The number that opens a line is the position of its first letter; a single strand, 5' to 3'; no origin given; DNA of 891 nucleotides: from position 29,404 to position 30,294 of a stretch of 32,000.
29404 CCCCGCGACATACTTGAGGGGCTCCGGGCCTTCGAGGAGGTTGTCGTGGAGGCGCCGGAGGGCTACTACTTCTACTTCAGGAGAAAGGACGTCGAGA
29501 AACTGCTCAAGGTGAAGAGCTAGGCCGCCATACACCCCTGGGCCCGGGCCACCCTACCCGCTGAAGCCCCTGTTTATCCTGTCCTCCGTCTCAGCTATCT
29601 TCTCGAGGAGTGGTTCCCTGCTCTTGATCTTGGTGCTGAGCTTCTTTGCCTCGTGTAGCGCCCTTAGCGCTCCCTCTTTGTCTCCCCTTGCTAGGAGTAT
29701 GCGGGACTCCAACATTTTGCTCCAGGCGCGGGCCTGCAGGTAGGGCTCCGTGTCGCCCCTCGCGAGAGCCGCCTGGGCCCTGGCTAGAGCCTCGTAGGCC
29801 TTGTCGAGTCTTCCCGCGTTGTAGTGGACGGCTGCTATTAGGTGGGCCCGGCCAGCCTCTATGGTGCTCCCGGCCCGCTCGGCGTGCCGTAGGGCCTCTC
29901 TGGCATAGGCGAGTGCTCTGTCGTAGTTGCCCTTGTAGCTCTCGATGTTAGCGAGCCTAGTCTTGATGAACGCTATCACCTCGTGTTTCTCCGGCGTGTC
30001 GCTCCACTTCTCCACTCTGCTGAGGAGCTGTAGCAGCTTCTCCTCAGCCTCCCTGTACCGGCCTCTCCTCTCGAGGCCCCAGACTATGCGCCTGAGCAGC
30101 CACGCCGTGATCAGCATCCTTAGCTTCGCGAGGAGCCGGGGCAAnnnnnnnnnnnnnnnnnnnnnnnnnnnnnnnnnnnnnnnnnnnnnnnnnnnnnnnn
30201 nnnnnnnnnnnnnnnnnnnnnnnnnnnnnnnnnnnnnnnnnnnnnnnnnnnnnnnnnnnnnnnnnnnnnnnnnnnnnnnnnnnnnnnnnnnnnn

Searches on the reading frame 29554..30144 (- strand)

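Call 90: search_protein_families(library=pfam, proteins=[window:29554-30144:-], max_evalue=0.001)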
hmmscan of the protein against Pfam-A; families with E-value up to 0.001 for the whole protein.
window:29554-30144:- (196 aa): 9 families
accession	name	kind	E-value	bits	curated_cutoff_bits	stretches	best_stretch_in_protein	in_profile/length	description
PF07719.23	TPR_2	-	6.7e-09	35.6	27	0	63-89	6-32/34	Tetratricopeptide repeat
PF17874.7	TPR_MalT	-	5.4e-08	32.9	45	1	12-168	78-230/336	MalT-like TPR region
PF13424.12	TPR_12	-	8e-08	32.8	30.1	0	60-91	5-36/77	Tetratricopeptide repeat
PF13374.12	TPR_10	-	9.4e-06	25.9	27.5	0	63-90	7-34/42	Tetratricopeptide repeat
PF25068.1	ARM_TT21_4th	-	1.6e-05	25.7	30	0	104-180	39-113/153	Tetratricopeptide repeat protein 21 forth ARM domain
PF13428.12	TPR_14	-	5.8e-05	23.8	23.5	0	63-88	6-31/44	Tetratricopeptide repeat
PF13176.12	TPR_7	-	0.00011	22.4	27.9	0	23-47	8-31/36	Tetratricopeptide repeat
PF00515.34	TPR_1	-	0.00012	22.2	27.8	0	62-88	5-31/34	Tetratricopeptide repeat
PF13432.12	TPR_16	-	0.00066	20.5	32.7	0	63-126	2-60/65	Tetratricopeptide repeat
